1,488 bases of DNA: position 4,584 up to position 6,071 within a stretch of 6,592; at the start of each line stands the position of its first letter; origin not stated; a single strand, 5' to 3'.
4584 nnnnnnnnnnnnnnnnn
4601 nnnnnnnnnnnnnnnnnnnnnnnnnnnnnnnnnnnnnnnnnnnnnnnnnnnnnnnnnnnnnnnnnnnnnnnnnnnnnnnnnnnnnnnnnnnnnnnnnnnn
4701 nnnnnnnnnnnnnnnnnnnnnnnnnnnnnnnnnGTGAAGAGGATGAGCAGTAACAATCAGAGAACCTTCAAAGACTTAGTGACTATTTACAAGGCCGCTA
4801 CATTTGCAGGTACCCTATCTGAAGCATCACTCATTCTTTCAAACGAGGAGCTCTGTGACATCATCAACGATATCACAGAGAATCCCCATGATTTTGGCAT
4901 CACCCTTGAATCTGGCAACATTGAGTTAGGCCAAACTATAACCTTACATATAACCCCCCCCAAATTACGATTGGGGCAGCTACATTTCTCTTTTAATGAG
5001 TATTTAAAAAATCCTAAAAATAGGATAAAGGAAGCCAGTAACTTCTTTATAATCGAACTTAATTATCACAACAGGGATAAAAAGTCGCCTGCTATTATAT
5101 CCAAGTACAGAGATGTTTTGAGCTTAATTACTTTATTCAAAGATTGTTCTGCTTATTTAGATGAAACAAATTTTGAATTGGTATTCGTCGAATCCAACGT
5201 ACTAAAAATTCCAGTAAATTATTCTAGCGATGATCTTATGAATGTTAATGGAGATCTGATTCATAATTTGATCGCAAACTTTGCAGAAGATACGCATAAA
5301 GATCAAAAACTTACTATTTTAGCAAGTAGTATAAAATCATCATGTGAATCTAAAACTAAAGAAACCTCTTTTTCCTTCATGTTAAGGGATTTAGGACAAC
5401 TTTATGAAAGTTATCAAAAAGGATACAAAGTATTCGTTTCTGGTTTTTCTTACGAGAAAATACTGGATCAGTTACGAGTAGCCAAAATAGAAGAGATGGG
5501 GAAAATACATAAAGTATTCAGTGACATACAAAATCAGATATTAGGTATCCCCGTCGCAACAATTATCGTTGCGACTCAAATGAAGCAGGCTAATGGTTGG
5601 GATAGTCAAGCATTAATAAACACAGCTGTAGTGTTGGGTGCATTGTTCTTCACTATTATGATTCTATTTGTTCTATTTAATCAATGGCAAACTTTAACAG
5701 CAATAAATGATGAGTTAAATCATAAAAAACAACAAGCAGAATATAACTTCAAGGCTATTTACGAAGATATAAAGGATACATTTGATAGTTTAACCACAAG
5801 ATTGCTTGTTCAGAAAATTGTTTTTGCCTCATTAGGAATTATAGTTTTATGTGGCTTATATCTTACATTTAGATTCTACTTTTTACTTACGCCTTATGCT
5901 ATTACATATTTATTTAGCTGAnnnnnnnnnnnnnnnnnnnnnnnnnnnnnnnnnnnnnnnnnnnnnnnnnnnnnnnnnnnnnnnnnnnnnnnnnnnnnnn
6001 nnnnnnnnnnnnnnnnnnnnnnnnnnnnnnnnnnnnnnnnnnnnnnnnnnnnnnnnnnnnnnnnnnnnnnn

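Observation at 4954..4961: C8 homopolymer in the membrane-protein gene: possible slipped-strand ON/OFF switch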

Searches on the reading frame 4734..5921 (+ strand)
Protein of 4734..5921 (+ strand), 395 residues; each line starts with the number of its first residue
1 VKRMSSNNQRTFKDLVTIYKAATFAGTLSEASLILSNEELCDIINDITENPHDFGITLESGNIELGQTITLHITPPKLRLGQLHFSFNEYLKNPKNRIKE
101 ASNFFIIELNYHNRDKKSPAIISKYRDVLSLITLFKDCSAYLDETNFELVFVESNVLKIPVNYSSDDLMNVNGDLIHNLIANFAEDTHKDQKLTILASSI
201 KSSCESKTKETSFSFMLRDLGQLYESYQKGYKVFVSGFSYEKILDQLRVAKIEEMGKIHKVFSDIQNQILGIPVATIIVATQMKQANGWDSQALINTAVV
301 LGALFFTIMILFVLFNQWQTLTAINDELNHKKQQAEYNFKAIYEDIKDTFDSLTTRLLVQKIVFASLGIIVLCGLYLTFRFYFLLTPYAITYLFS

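Call 5: search_protein_families(library=pfam, proteins=[window:4734-5921:+], max_evalue=0.01)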
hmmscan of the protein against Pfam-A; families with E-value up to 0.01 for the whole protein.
window:4734-5921:+ (395 aa): 0 families

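Call 6: search_protein_families(library=padloc, proteins=[window:4734-5921:+], max_evalue=0.01)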
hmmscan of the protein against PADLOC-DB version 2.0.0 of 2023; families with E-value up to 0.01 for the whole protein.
window:4734-5921:+ (395 aa): 0 families

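Call 22: find_homologous_proteins(query=window:4743-5918:+, max_evalue=0.001)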
Query window:4743-5918:+ (392 aa): 369 proteins with E <= 0.001 among 4312 candidates; the best 120 are listed.
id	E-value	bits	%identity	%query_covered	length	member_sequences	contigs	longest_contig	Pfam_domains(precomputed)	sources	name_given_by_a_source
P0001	9.9e-253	856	99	100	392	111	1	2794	-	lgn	-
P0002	3.6e-222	755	86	100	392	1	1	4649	-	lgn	-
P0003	4.0e-205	699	80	100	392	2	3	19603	-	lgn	-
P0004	1.5e-203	694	79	100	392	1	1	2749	-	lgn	-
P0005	3.7e-203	693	79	100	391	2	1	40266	-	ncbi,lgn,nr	ncbi:hypothetical protein NCL56_004423 [Salmonella enterica]|nr:hypothetical protein [Salmonella ent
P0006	9.9e-203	691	79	100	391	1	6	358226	-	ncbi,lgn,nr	ncbi:hypothetical protein ACI8CA_000426 [Salmonella enterica]|nr:hypothetical protein [Salmonella en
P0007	2.3e-202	690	78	100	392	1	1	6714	-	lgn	-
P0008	1.6e-200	684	78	100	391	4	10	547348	-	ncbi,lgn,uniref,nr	ncbi:hypothetical protein [Enterobacter hormaechei]|uniref:hypothetical protein n=1 Tax=Enterobacter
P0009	2.1e-199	680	79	100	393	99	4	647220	-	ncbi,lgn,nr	ncbi:hypothetical protein NI343_001939 [Salmonella enterica]|nr:hypothetical protein [Salmonella ent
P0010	1.4e-197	674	77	100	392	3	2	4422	-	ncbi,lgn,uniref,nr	ncbi:hypothetical protein [Yersinia enterocolitica]|uniref:hypothetical protein n=1 Tax=Yersinia ent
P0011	5.4e-193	659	76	100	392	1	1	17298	-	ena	-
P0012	1.9e-192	657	75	99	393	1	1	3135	-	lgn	-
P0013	2.4e-192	657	75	100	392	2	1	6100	-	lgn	-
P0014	6.2e-192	656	75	100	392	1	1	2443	-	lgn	-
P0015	7.8e-186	636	79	92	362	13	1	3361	-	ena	-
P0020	2.7e-167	575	99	68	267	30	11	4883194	-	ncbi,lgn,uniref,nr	ncbi:hypothetical protein [Escherichia coli]|uniref:hypothetical protein n=1 Tax=Escherichia coli Ta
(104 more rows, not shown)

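Call 24: find_encoding_contigs(protein=P0020, flank=3000, max_places=10)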
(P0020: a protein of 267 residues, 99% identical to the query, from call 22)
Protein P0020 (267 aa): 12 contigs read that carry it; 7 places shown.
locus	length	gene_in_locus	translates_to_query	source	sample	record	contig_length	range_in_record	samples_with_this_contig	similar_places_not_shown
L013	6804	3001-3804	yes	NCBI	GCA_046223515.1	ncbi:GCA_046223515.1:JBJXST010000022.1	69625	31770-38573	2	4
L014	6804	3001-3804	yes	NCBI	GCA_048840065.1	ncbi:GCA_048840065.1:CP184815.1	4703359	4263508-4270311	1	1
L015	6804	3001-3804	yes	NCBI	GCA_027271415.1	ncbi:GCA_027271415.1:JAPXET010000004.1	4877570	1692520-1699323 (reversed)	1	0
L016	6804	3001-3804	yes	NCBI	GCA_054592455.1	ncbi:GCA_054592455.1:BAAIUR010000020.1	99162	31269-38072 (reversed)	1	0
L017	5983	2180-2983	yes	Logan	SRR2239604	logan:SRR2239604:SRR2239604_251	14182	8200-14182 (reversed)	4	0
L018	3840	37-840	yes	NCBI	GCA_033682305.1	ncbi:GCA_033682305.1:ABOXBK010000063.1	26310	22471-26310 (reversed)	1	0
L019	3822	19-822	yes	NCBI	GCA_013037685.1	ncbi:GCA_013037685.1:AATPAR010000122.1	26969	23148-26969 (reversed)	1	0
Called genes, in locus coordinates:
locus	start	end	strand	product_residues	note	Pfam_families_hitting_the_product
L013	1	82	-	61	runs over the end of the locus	-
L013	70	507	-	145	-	PF03245:Phage_lysis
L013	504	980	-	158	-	-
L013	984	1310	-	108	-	PF05106:Phage_holin_3_1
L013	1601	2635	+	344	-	PF04245:NA37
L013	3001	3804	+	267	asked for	-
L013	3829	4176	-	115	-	PF06530:Phage_antitermQ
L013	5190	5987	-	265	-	PF04383:KilA-N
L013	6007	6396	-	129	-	PF05866:RusA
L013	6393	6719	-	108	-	PF01726:LexA_DNA_bind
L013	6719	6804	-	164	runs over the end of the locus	PF06069:PerC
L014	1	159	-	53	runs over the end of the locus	PF23793:LysC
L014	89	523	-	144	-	PF10828:DUF2570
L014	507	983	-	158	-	-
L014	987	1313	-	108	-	PF05106:Phage_holin_3_1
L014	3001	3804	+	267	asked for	-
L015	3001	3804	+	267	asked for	-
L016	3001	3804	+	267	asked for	-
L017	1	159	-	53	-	?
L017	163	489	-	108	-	PF05106:Phage_holin_3_1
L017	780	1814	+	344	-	PF04245:NA37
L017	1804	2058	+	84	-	-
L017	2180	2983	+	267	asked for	-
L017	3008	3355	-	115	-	PF06530:Phage_antitermQ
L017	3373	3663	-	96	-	PF06147:DUF968, PF16784:HNHc_6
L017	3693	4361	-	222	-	PF06147:DUF968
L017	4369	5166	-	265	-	PF04383:KilA-N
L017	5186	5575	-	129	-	PF05866:RusA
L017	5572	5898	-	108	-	PF01726:LexA_DNA_bind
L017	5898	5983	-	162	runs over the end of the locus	PF06069:PerC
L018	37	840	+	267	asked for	-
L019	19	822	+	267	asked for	-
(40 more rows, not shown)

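Call 29: find_encoding_contigs(protein=window:4743-5921:+, flank=1500, max_places=10)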
Protein window:4743-5921:+ (392 aa): 24 contigs read that carry it; 10 places shown.
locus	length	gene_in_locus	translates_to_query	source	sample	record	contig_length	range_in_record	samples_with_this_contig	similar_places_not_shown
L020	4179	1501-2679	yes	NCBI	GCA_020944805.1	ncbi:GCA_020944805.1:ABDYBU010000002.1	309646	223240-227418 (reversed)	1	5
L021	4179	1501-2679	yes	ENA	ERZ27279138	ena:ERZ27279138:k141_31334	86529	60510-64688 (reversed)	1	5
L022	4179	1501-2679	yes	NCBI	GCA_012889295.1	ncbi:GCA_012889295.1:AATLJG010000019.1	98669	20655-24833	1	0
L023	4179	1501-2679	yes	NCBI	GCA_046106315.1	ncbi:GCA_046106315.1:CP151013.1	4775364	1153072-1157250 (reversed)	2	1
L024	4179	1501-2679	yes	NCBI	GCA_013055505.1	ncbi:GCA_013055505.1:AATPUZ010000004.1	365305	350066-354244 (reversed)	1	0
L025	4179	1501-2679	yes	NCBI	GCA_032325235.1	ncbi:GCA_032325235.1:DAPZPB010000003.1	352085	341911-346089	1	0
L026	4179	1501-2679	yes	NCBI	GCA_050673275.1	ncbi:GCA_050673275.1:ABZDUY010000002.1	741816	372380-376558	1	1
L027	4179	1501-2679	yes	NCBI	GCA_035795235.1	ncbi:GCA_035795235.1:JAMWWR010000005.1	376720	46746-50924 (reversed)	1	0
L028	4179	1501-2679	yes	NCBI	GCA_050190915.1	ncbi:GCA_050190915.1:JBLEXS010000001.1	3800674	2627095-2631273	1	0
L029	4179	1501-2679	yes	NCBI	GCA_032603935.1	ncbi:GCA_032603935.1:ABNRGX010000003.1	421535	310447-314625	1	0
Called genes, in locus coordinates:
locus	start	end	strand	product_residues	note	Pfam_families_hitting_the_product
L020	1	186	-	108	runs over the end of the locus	PF05106:Phage_holin_3_1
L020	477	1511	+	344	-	PF04245:NA37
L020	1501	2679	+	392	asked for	-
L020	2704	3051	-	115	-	PF06530:Phage_antitermQ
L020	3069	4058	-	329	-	PF06147:DUF968, PF16784:HNHc_6 (weak)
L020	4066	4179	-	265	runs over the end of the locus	PF04383:KilA-N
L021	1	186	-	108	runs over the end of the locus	PF05106:Phage_holin_3_1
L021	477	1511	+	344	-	PF04245:NA37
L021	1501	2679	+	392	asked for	-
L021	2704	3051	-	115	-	PF06530:Phage_antitermQ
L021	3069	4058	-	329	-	PF06147:DUF968, PF16784:HNHc_6 (weak)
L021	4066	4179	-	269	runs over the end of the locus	PF04383:KilA-N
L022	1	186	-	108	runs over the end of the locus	PF05106:Phage_holin_3_1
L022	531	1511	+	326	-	PF04245:NA37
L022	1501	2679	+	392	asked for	-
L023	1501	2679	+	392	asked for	-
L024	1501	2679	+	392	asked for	-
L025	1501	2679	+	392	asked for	-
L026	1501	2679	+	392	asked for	-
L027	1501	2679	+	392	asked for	-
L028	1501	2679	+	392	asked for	-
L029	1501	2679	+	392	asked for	-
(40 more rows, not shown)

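Call 31: list_cluster_members(proteins=[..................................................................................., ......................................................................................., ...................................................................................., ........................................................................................, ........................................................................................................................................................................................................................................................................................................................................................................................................, window:4743-5918:+, P0020])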
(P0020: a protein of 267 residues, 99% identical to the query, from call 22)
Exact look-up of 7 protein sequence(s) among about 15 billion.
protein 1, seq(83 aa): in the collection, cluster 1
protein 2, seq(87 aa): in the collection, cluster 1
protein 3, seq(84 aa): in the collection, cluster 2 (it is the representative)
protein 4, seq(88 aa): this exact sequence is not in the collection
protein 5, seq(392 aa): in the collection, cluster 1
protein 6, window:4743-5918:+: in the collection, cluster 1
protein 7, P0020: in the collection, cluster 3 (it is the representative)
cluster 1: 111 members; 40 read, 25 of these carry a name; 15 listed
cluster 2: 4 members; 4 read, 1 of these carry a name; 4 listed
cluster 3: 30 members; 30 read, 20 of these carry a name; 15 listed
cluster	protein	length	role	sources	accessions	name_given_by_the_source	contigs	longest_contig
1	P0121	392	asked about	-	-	TPA: hypothetical protein RH039_003189 [Escherichia coli] | Phage-related membrane protein n=2 Tax=Pseudomonadati TaxID=3379134 RepID=A0A921FCM9_9BACT | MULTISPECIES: hypothetical protein [Escherichia]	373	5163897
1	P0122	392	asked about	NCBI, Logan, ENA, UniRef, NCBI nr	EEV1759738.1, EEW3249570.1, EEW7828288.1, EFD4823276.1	hypothetical protein HC500_17685 [Escherichia coli] | hypothetical protein n=1 Tax=Escherichia TaxID=561 RepID=UPI0006A588AC | hypothetical protein [Escherichia coli]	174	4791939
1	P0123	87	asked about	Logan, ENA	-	-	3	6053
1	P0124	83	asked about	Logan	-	-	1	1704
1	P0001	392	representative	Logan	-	-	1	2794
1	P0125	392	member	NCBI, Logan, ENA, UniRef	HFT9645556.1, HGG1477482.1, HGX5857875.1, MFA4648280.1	hypothetical protein [Escherichia coli] | hypothetical protein n=1 Tax=Escherichia coli TaxID=562 RepID=UPI0035627EEE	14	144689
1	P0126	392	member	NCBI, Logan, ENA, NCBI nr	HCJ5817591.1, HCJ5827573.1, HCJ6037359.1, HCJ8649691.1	TPA: hypothetical protein NU465_003468 [Escherichia coli] | hypothetical protein [Escherichia coli]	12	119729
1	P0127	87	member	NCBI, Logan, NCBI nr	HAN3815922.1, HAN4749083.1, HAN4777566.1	TPA: hypothetical protein IFD87_003948 [Escherichia coli] | hypothetical protein [Escherichia coli]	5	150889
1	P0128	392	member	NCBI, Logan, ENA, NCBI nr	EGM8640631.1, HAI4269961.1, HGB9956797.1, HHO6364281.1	TPA: hypothetical protein ACRVHU_004313 [Escherichia coli] | hypothetical protein [Escherichia coli]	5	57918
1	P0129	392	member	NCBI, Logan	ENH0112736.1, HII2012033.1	TPA: hypothetical protein ACYZXZ_004008 [Escherichia coli]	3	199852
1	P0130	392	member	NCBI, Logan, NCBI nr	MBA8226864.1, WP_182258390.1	hypothetical protein HVY98_15815 [Escherichia fergusonii] | hypothetical protein [Escherichia fergusonii]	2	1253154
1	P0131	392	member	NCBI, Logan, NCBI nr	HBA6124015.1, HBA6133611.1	TPA: hypothetical protein J4R93_004916 [Escherichia coli] | hypothetical protein [Escherichia coli]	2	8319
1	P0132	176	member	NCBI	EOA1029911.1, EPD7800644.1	hypothetical protein ACHMXP_002736, partial [Escherichia coli]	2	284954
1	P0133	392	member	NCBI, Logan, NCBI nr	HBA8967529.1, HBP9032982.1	TPA: hypothetical protein L6738_000047 [Escherichia coli] | hypothetical protein [Escherichia coli]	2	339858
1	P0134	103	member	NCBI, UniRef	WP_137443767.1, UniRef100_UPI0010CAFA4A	hypothetical protein, partial [Escherichia coli] | hypothetical protein n=2 Tax=Escherichia TaxID=561 RepID=UPI0010CAFA4A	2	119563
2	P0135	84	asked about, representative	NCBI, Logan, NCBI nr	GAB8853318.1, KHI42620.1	hypothetical protein PU31_16060 [Escherichia coli]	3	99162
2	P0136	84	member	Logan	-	-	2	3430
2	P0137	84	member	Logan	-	-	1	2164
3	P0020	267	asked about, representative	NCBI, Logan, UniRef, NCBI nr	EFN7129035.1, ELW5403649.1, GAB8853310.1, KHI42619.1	hypothetical protein [Escherichia coli] | hypothetical protein n=1 Tax=Escherichia coli TaxID=562 RepID=UPI000543B965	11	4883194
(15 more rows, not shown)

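Call 34: find_encoding_contigs(protein=P0127, flank=3000, max_places=10)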
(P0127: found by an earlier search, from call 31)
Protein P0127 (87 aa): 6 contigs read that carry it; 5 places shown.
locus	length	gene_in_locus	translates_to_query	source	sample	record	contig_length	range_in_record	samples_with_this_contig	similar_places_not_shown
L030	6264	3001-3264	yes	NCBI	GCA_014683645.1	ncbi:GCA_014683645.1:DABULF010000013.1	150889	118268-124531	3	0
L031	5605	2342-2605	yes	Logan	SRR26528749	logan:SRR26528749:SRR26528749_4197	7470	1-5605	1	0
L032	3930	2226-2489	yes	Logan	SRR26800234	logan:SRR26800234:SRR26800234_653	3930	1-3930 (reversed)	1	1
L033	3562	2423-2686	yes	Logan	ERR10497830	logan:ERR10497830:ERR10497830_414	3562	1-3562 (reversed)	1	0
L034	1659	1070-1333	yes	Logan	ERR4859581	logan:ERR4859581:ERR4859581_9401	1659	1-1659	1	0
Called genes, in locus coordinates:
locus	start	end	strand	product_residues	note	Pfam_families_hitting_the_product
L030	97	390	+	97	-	PF06291:Lambda_Bor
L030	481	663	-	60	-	PF06085:Rz1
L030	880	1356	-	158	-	-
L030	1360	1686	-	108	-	PF05106:Phage_holin_3_1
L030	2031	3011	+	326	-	PF04245:NA37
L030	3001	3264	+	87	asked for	-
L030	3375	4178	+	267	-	-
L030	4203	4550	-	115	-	PF06530:Phage_antitermQ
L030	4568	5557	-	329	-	PF06147:DUF968, PF16784:HNHc_6 (weak)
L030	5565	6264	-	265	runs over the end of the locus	PF04383:KilA-N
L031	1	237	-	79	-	?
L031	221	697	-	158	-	-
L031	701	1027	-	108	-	PF05106:Phage_holin_3_1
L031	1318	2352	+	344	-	PF04245:NA37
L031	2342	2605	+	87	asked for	-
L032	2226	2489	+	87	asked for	-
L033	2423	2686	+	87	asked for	-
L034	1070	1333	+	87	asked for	-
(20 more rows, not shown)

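Call 35: find_encoding_contigs(protein=P0123, flank=3000, max_places=10)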
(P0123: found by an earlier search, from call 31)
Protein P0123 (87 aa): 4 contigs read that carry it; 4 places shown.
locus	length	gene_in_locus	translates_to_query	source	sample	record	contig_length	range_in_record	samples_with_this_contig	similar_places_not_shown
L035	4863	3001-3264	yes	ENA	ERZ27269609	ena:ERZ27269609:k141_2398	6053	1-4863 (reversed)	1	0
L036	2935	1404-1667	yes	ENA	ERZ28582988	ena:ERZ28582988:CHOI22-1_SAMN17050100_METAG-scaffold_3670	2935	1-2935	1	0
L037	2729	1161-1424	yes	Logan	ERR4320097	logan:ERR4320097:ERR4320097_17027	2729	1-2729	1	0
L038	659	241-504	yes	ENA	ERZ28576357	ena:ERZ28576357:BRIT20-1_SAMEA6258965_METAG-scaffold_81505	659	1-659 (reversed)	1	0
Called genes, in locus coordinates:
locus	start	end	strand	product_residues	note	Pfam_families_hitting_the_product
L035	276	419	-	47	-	-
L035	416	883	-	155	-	PF03245:Phage_lysis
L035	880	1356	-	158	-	-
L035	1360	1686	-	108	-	PF05106:Phage_holin_3_1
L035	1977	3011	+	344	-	PF04245:NA37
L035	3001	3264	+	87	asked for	-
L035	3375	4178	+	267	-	-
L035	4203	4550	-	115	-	PF06530:Phage_antitermQ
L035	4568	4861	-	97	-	PF06147:DUF968, PF16784:HNHc_6 (weak)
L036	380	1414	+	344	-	PF04245:NA37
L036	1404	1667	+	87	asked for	-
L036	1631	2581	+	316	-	-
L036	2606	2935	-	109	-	?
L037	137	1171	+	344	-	PF04245:NA37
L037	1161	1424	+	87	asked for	-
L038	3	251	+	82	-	?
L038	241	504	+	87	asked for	-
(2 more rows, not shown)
